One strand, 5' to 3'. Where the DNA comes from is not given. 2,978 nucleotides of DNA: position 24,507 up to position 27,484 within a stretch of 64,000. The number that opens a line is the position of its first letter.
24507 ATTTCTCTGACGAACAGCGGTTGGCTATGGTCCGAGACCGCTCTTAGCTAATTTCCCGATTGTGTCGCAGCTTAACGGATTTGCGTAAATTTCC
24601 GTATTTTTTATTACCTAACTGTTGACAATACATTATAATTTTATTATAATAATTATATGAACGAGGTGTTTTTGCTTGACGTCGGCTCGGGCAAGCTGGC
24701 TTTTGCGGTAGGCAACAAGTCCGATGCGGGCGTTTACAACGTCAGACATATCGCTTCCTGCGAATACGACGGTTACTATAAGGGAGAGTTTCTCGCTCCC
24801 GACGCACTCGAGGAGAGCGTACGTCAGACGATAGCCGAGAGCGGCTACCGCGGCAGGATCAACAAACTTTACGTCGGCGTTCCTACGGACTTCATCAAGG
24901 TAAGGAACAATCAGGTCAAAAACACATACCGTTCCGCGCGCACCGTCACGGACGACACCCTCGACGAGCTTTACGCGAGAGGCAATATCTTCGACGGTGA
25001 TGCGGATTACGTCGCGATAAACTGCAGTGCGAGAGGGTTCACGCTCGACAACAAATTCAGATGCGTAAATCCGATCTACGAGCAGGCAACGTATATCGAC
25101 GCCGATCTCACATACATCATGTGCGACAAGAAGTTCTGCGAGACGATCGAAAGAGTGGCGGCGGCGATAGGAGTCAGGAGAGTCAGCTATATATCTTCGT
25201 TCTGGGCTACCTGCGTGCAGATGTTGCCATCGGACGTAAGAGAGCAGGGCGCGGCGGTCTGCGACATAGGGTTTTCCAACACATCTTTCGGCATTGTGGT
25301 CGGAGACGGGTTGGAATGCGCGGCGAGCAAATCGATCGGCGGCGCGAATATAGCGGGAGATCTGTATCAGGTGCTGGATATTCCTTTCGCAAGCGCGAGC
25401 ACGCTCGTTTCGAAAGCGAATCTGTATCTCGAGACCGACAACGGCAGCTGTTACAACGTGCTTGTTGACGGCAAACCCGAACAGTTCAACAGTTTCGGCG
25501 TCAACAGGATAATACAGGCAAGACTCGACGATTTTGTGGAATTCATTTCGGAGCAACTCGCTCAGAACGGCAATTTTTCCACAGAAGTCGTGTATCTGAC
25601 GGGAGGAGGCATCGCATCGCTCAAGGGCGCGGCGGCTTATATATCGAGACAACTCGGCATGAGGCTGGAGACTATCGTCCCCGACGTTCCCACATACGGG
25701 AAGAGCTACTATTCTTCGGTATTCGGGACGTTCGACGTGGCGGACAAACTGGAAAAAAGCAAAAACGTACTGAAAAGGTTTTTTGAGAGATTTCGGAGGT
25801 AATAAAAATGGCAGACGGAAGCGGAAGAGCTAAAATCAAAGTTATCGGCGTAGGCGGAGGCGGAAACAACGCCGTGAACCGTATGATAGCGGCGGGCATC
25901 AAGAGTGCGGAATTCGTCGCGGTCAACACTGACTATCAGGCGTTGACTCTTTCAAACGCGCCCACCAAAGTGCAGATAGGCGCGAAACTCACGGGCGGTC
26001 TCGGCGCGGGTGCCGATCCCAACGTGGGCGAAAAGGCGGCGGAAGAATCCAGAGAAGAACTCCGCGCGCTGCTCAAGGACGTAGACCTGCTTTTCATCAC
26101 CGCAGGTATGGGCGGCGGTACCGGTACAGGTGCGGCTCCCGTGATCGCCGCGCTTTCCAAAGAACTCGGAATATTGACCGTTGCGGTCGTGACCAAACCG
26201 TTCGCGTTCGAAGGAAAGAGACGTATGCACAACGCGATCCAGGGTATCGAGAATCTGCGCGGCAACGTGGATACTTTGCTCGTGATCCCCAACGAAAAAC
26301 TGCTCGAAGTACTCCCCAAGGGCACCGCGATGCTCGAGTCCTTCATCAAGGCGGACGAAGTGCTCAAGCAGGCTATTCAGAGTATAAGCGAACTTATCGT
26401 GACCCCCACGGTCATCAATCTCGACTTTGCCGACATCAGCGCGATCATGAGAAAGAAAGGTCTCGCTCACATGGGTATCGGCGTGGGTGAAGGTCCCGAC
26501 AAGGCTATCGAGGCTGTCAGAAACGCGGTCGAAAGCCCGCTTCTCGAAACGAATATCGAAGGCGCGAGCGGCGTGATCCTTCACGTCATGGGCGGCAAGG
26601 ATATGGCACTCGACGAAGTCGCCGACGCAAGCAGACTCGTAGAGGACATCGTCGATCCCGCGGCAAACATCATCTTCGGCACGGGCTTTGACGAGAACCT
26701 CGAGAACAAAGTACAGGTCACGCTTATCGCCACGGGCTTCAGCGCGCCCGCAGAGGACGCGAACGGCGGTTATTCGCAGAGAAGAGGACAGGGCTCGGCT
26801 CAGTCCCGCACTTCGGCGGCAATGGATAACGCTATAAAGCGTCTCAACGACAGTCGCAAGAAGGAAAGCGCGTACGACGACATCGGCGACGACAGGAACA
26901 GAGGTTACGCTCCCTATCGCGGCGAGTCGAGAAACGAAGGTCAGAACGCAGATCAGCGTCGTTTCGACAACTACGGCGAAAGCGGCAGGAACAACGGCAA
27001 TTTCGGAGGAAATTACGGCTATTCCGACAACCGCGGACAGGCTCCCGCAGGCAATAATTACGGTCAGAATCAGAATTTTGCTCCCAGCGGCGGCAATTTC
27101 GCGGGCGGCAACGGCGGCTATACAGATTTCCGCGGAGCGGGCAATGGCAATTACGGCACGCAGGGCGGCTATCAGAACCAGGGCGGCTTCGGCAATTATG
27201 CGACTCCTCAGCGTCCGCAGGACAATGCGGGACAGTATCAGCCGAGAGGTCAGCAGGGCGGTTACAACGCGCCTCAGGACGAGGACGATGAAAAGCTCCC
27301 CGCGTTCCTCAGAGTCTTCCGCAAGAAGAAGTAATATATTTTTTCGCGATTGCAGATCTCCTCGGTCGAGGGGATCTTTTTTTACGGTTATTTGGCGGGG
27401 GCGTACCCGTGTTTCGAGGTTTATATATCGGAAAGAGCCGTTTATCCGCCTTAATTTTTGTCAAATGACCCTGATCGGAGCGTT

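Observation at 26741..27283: FtsZ carries a ~180-aa FUS-like G/N/Q/Y/R linker, and the composition recurs in two other divisome proteins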

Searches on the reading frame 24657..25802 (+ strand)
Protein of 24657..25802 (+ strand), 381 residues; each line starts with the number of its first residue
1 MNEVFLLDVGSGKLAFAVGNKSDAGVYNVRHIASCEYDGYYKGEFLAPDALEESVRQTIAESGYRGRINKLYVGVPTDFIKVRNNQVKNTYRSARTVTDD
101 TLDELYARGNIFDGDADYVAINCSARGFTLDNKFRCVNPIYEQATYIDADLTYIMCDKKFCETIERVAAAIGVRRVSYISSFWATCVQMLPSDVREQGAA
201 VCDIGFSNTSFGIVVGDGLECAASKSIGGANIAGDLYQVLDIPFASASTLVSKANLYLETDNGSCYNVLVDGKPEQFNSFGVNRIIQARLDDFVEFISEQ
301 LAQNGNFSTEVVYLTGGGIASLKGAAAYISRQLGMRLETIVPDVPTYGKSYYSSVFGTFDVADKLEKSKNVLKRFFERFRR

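Call 5: search_protein_families(library=pfam, proteins=[window:24657-25802:+], max_evalue=0.01)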
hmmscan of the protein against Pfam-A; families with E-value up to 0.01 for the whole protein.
window:24657-25802:+ (381 aa): 2 families
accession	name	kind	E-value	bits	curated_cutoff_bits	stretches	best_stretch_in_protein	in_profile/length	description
PF14450.12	FtsA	-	6.9e-07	30.1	31.8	1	200-355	1-125/127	Cell division protein FtsA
PF11104.14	PilM_2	-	0.00015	21.3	27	1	183-337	166-302/340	Type IV pilus assembly protein PilM;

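Call 6: search_protein_families(library=ncbifam, proteins=[window:24657-25802:+], max_evalue=0.01)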
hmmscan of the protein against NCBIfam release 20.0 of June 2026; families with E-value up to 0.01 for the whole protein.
window:24657-25802:+ (381 aa): 3 families
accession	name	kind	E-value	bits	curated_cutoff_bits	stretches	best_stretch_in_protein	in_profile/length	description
TIGR01174.1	ftsA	equivalog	7.6e-26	91.1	175.85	1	6-336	4-341/371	cell division protein FtsA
NF007009.0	PRK09472.1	equivalog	2.4e-09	36.8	409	1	6-302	12-313/420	cell division protein FtsA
TIGR01175.1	pilM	subfamily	2.4e-07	30.1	133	1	192-342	182-315/348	type IV pilus assembly protein PilM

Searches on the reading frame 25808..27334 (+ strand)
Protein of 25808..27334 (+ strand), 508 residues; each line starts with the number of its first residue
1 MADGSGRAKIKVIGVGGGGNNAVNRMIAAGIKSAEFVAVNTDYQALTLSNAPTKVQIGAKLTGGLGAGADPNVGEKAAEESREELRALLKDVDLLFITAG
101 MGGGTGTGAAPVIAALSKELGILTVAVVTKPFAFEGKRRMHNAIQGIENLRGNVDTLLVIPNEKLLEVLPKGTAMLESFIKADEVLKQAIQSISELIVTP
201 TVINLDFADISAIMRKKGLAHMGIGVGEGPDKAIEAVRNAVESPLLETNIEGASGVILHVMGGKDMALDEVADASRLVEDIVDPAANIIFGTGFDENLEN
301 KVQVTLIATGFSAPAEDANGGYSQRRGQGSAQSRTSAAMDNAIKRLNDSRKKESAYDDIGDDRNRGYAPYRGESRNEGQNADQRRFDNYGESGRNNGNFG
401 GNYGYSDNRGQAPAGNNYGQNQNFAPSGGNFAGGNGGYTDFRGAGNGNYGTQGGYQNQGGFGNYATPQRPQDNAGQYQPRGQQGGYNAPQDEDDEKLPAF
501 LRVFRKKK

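Call 5: search_protein_families(library=pfam, proteins=[window:25808-27334:+], max_evalue=0.01)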
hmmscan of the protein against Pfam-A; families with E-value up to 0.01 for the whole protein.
window:25808-27334:+ (508 aa): 2 families
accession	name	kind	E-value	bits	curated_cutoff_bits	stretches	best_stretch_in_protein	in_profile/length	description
PF00091.31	Tubulin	-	5.3e-52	177.3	33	1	9-169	1-189/190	Tubulin/FtsZ family, GTPase domain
PF12327.13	FtsZ_C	-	2.4e-30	105.1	27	1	218-311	1-94/95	FtsZ family, C-terminal domain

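Call 6: search_protein_families(library=ncbifam, proteins=[window:25808-27334:+], max_evalue=0.01)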
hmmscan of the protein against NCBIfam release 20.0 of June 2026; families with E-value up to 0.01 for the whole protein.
window:25808-27334:+ (508 aa): 1 family
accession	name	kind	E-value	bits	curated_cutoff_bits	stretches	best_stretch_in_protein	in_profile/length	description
TIGR00065.1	ftsZ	equivalog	1.4e-124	416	295.2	1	6-326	16-339/353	cell division protein FtsZ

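Call 7: find_homologous_proteins(query=window:25808-27334:+, max_evalue=1e-20)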
Query window:25808-27334:+ (508 aa): 8000 proteins with E <= 1e-20 among 8000 candidates; the best 120 are listed.
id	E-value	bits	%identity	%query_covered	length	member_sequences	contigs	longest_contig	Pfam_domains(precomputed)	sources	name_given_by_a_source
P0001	0.0e+0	1102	99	100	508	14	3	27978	PF00091.32,PF12327.14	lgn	-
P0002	1.5e-248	844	81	100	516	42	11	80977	PF00091.32,PF12327.14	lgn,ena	-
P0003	7.8e-238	809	78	100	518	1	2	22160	PF00091.32,PF12327.14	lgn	-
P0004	9.9e-238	808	78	100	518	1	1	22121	PF00091.32,PF12327.14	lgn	-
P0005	1.1e-237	808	78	100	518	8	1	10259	PF00091.32,PF12327.14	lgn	-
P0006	1.2e-237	808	78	100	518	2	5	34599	PF00091.32,PF12327.14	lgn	-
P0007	1.3e-237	808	78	100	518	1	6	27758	PF00091.32,PF12327.14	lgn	-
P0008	1.6e-237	808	78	100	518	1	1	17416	PF00091.32,PF12327.14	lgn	-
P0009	1.6e-237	808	78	100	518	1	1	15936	PF00091.32,PF12327.14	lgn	-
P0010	2.2e-237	807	78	100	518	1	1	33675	PF00091.32,PF12327.14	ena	-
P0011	2.3e-237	807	78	100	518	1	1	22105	PF00091.32,PF12327.14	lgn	-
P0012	2.4e-237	807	78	100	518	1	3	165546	PF00091.32,PF12327.14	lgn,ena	-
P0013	2.4e-237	807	78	100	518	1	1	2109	PF00091.32,PF12327.14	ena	-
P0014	2.5e-237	807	78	100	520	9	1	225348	PF00091.32,PF12327.14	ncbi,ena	-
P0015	2.6e-237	807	78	100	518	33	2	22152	PF00091.32,PF12327.14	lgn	-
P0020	6.4e-237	806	79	100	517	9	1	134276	PF00091.32,PF12327.14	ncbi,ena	-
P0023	8.2e-237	805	78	100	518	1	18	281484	PF00091.32,PF12327.14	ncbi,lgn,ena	-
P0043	2.0e-228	778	78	100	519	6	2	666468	PF00091.32,PF12327.14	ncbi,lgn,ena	-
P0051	1.4e-149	518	54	96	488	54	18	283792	PF00091.32,PF12327.14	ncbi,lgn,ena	-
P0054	2.4e-135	471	68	57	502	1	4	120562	PF00091.32,PF12327.14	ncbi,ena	-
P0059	1.7e-132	461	55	81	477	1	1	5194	PF00091.32,PF12327.14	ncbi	-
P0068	7.7e-131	456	50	100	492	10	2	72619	PF00091.32,PF12327.14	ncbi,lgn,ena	-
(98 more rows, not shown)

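Call 12: list_cluster_members(proteins=[P0001, P0002, P0014, P0020, P0023, P0043, P0051, P0054, P0068, P0059])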
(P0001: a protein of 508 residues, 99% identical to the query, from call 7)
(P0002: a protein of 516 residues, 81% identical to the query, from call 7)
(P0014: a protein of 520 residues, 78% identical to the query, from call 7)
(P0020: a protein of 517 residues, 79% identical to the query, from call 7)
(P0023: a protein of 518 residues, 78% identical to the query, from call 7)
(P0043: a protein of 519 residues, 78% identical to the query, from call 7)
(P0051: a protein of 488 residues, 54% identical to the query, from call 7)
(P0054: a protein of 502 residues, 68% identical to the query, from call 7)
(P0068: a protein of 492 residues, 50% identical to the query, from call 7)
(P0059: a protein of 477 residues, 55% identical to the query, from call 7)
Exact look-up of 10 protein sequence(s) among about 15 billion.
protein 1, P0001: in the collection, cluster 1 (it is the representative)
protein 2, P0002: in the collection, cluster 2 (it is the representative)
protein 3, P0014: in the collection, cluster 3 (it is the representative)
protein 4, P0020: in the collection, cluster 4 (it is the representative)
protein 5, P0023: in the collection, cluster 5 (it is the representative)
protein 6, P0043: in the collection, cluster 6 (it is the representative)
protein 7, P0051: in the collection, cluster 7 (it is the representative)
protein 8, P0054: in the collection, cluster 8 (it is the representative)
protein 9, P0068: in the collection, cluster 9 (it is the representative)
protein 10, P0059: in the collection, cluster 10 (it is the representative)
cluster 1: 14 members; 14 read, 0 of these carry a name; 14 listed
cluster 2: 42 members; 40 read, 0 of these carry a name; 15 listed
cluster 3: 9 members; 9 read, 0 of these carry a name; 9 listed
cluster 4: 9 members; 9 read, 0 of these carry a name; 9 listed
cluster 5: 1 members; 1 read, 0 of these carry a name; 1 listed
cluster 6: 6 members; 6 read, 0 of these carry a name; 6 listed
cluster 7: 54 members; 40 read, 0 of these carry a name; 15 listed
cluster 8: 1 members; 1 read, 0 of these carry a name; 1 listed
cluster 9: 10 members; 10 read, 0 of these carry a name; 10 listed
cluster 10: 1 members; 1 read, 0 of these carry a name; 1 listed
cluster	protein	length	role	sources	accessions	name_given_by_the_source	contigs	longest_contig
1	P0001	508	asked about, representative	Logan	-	-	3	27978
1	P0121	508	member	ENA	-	-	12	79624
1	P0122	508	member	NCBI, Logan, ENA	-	-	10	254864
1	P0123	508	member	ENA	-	-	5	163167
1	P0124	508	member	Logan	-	-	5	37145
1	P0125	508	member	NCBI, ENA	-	-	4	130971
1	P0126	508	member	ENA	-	-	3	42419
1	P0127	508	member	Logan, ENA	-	-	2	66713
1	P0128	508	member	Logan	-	-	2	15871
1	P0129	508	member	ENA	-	-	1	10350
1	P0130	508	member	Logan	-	-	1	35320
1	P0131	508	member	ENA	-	-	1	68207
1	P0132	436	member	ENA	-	-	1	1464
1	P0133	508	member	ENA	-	-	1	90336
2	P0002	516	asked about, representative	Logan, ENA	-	-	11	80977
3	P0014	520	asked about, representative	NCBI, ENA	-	-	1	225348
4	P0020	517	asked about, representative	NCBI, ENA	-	-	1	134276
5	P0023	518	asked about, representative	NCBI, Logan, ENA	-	-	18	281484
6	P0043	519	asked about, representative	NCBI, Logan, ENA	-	-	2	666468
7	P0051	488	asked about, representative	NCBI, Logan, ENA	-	-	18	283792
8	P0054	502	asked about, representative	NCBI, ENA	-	-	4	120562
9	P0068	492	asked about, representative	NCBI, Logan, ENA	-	-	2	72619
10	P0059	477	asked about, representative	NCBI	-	-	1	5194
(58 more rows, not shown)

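Call 48: predict_structure(alignment_id=A3)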
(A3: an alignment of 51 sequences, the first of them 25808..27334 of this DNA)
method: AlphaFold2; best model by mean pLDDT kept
length: 508 residues; sequences in the alignment: 51
mean_pLDDT: 71.3   pTM: 0.60
mean pLDDT of the five models: 71.3, 67.2, 65.9, 64.2, 63.3
residues with pLDDT >= 90: 155; 70-90: 164; 50-70: 35; < 50: 154
segments of 3 or more residues with pLDDT < 50: 315-334, 358-425, 427-490
pLDDT, mean of each block of 10 residues (from residue 1): 65 95 90 92 95 96 90 97 96 94 95 97 93 91 95 91 85 86 82 76 78 83 89 91 75 89 89 88 87 88 90 51 39 58 73 54 41 39 39 33 31 37 36 34 35 32 34 35 37 69 77
secondary structure, 60 per line:
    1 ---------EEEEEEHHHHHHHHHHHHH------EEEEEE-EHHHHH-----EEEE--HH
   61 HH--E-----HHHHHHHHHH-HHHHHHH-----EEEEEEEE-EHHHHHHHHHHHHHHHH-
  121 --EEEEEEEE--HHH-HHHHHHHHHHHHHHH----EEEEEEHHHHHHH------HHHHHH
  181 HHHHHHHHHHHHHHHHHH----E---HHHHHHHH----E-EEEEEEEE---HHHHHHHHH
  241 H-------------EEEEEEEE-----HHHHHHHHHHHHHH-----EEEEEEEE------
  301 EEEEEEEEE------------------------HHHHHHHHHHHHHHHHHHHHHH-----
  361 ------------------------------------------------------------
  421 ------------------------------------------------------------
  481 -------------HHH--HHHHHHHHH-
elements in order: E10-15 H16-28 E35-40 H43-47 E53-56 H59-62 H71-80 H82-88 E94-101 H104-119 E123-130 H137-151 E156-161 H162-168 H175-198 H207-214 E221-228 H232-241 E255-262 H268-281 E287-294 E301-309 H334-355 H499-507

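Call 67: search_protein_representatives(protein=window:25808-27334:+)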
Query: 508 residues. Proteins with E-value up to 0.001 (for the whole library): 28828; up to 1e-10: 18940; up to 1e-30: 7555. The best 150 are listed.
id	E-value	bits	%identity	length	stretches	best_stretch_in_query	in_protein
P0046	2.5e-223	759.2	79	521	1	1-508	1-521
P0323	1.8e-178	611.3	50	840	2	1-315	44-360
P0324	5.0e-127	441.6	41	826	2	9-325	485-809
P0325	1.1e-116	407.5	62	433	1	8-314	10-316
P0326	2.9e-116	406.1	59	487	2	5-327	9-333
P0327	4.9e-115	402.0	62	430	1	8-313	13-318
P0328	1.9e-114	400.1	64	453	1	8-317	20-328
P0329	1.9e-113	396.8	62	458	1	5-321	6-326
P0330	2.8e-112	392.9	56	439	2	8-313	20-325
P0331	8.7e-112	391.3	59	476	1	2-326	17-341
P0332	5.5e-111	388.7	38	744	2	9-315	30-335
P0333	8.6e-111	388.0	58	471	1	3-313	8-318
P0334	1.5e-109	383.9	50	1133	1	8-428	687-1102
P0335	4.5e-109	382.4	58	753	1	4-315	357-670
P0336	9.5e-109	381.3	52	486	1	6-433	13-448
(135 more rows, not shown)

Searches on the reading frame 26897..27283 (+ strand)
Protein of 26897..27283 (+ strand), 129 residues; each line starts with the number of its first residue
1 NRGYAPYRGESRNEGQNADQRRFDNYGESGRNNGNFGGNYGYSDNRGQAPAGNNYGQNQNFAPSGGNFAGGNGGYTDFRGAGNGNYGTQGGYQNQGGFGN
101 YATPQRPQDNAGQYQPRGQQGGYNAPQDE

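Call 43: search_solved_structures(query=window:26897-27283:+, max_evalue=10, show_alignments=2)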
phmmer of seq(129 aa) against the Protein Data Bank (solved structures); distinct sequences matched with E-value up to 10: 0.
